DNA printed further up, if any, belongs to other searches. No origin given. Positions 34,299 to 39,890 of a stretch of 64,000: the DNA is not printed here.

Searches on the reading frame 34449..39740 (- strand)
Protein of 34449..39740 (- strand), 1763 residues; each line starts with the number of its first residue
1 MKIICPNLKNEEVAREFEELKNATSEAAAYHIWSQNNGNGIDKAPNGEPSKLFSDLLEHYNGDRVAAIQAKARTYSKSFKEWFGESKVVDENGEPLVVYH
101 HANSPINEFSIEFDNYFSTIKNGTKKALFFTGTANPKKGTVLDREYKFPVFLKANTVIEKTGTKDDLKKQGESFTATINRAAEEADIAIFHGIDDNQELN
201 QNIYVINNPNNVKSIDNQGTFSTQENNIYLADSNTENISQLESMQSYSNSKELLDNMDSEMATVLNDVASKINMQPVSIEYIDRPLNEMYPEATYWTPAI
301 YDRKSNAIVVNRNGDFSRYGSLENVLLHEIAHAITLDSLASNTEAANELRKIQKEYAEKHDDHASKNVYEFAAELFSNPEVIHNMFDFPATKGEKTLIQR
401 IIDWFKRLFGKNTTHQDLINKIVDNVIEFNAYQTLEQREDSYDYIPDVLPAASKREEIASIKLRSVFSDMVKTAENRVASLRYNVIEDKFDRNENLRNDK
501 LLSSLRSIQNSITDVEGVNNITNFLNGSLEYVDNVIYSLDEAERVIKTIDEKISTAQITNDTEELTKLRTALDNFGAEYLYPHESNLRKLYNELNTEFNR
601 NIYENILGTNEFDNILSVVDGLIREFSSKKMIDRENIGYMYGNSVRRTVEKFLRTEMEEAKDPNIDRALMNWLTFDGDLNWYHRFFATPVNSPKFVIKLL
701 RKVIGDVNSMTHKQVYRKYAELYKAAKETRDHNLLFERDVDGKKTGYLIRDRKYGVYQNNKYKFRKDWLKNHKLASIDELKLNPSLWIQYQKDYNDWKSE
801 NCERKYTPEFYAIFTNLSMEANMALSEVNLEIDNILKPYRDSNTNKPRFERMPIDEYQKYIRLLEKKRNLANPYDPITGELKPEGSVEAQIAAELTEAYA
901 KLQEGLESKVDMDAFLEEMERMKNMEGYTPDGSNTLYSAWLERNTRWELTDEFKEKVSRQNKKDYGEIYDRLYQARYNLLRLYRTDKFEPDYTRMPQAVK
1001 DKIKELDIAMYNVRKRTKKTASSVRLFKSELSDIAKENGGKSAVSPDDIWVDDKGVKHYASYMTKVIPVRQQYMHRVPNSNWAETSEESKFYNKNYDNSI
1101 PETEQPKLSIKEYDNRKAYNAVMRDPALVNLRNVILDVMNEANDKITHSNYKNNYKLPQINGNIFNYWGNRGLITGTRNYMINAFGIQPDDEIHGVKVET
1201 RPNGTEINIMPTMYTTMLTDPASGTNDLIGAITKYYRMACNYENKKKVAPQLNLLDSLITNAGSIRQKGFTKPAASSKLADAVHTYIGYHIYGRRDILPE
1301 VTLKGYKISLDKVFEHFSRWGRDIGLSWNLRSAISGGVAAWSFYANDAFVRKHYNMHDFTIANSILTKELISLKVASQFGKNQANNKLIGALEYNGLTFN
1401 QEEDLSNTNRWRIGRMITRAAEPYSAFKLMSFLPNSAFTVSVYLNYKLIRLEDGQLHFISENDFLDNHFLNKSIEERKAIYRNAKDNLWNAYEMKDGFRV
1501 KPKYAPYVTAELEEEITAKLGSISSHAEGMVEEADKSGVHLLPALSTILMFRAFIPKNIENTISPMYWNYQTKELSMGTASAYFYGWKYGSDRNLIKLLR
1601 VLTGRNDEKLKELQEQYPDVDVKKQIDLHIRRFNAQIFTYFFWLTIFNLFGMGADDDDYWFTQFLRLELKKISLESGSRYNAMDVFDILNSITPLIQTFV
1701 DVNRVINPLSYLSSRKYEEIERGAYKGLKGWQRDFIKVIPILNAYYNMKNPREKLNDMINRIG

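Call 4: search_protein_families(library=pfam, proteins=[window:34449-39740:-], max_evalue=0.1)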
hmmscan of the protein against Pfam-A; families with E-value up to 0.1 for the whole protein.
window:34449-39740:- (1763 aa): 1 family
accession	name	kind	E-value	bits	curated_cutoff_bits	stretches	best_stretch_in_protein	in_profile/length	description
PF18760.7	ART-PolyVal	-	4.5e-05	24.7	31.2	1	90-218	1-136/140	ADP-Ribosyltransferase in polyvalent proteins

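Call 5: search_protein_families(library=phrogs, proteins=[window:34449-39740:-], max_evalue=0.01)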
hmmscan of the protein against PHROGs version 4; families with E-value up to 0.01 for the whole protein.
window:34449-39740:- (1763 aa): 1 family
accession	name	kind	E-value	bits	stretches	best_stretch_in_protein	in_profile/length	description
phrog_21376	-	unknown function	1.8e-14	53.1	1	71-291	523-736/1664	-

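Call 94: search_protein_families(library=pfam, proteins=[window:34449-39740:-], max_evalue=0.01)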
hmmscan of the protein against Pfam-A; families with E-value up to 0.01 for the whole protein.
window:34449-39740:- (1763 aa): 1 family
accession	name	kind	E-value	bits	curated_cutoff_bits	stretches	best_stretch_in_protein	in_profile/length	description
PF18760.7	ART-PolyVal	-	4.5e-05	24.7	31.2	1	90-218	1-136/140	ADP-Ribosyltransferase in polyvalent proteins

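Call 109: find_homologous_proteins(query=window:34449-39740:-, max_evalue=0.00001)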
Query window:34449-39740:- (1763 aa): 1203 proteins with E <= 0.00001 among 8000 candidates; the best 120 are listed.
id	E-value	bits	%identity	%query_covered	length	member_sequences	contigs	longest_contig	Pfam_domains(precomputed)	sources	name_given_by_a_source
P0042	0.0e+0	3950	98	100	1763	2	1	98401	PF18760.8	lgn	-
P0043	0.0e+0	3948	98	100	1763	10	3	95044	PF18760.8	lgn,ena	-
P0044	0.0e+0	3881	93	91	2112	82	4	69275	-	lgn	-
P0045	0.0e+0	3689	93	95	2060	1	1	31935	PF18760.8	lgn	-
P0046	0.0e+0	3674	90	100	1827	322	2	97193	PF18760.8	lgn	-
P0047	0.0e+0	3671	94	92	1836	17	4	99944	PF18760.8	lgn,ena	-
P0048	0.0e+0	3670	95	92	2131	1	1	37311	PF18760.8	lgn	-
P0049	0.0e+0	3663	92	95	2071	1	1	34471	PF18760.8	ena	-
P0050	0.0e+0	3661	92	95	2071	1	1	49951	PF18760.8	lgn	-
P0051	0.0e+0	3660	92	95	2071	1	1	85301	PF18760.8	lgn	-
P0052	0.0e+0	3659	92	95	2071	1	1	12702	PF18760.8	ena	-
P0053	0.0e+0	3658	92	95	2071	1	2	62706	PF18760.8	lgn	-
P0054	0.0e+0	3658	95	92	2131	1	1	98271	PF18760.8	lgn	-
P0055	0.0e+0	3657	98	88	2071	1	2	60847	PF18760.8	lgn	-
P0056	0.0e+0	3656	97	89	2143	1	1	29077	PF18760.8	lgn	-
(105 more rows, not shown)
